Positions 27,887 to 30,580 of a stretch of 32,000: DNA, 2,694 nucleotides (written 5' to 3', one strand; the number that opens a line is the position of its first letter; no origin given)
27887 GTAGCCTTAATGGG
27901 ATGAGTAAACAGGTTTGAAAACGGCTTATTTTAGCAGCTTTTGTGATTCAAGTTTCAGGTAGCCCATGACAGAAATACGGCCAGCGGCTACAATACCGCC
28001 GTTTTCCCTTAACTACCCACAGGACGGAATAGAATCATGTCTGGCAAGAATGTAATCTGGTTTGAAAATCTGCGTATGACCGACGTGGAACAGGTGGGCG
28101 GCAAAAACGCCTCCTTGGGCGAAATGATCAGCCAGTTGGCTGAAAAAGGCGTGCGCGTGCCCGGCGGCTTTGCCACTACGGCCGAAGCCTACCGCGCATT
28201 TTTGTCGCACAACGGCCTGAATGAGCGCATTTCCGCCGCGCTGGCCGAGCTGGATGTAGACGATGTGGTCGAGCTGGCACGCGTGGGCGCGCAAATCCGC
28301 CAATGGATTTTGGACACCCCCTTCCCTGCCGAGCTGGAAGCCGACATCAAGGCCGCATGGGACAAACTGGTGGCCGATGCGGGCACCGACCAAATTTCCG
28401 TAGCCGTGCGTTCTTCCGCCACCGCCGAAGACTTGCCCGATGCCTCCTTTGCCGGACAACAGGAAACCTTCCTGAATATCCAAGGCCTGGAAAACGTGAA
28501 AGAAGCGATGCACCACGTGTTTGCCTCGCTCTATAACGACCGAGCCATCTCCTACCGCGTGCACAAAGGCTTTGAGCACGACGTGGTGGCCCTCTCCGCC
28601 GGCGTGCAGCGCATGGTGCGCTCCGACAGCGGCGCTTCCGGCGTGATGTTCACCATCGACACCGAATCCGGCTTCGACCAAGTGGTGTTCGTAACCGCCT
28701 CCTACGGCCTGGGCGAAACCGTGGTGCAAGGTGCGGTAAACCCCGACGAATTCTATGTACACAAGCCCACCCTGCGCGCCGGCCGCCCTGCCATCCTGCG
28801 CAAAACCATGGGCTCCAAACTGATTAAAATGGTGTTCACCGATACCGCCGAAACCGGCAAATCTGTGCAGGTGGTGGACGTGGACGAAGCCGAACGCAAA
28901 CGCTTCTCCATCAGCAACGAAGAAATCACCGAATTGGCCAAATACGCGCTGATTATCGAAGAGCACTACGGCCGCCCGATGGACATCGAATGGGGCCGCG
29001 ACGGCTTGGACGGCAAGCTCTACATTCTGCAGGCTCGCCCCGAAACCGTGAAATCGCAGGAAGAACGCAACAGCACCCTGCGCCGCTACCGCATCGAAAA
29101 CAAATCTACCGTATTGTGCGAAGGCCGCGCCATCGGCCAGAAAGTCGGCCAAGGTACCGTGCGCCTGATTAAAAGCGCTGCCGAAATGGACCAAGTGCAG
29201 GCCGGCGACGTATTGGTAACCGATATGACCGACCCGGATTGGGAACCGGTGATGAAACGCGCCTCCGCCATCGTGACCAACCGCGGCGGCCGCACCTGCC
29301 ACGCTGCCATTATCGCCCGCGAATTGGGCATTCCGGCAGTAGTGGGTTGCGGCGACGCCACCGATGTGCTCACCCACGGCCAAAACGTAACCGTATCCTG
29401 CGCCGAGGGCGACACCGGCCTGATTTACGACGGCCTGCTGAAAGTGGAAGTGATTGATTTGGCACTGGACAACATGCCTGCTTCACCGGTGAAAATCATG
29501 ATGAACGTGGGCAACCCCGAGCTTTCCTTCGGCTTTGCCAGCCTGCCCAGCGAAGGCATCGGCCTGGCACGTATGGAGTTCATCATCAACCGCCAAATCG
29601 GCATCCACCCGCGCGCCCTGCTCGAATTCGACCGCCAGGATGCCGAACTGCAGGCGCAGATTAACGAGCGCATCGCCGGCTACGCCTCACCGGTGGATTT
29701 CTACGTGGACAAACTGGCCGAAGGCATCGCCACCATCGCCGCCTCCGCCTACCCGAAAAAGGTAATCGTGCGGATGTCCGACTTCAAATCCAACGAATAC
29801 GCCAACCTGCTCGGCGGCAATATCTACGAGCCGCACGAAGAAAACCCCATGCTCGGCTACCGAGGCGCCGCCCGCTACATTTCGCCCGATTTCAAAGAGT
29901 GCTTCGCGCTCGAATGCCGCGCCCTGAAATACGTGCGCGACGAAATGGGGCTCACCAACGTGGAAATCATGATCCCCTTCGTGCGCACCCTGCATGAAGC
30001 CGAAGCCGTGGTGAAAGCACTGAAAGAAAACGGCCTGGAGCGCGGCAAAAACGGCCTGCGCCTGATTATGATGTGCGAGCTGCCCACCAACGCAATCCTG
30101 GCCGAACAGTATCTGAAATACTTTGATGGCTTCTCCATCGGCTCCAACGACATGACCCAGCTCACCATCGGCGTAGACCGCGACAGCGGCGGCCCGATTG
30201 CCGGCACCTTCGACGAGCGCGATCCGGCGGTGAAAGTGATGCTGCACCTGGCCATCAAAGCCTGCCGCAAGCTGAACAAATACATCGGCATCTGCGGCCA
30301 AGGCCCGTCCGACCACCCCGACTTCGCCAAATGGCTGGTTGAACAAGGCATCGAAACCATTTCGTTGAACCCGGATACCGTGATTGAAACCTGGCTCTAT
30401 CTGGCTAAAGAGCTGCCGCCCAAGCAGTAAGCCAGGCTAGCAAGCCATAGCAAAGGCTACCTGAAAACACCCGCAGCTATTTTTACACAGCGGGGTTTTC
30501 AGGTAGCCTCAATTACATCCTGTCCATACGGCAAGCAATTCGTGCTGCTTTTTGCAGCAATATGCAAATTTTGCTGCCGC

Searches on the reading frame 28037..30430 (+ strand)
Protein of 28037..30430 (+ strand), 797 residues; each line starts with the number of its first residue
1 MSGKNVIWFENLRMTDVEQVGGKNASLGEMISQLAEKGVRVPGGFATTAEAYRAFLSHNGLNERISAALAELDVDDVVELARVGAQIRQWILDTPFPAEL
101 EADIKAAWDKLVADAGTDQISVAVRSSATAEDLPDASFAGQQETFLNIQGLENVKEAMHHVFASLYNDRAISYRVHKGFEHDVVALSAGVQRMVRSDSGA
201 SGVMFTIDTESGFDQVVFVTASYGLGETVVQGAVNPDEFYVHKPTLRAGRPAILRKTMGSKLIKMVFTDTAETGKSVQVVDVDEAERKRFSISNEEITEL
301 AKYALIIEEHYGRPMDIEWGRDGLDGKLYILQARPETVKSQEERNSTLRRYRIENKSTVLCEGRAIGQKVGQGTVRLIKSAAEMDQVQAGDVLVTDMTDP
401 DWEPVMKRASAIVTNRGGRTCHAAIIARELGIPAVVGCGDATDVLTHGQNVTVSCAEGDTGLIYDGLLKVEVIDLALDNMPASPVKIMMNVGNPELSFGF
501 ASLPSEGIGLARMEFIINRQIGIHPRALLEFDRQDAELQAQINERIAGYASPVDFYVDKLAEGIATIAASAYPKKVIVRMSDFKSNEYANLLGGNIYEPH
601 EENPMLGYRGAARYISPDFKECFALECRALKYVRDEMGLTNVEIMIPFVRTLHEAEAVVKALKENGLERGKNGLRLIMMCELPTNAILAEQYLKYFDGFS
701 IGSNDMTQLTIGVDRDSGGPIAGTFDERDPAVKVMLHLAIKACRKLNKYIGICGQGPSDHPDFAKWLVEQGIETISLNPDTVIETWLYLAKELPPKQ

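Call 82: search_protein_families(library=pfam, proteins=[window:28037-30430:+], max_evalue=0.0001)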
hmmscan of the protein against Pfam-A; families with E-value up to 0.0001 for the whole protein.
window:28037-30430:+ (797 aa): 3 families
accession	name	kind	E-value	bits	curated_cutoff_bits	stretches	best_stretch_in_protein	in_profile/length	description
PF01326.24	PPDK_N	-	1.5e-127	425.9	27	1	18-352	2-325/328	Pyruvate phosphate dikinase, AMP/ATP-binding domain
PF02896.24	PEP-utilizers_C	-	1.8e-55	188.6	22.8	1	483-788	18-287/293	PEP-utilising enzyme, PEP-binding domain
PF00391.29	PEP-utilizers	-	3.3e-28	97.5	23.1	1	388-458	2-72/72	PEP-utilising enzyme, mobile domain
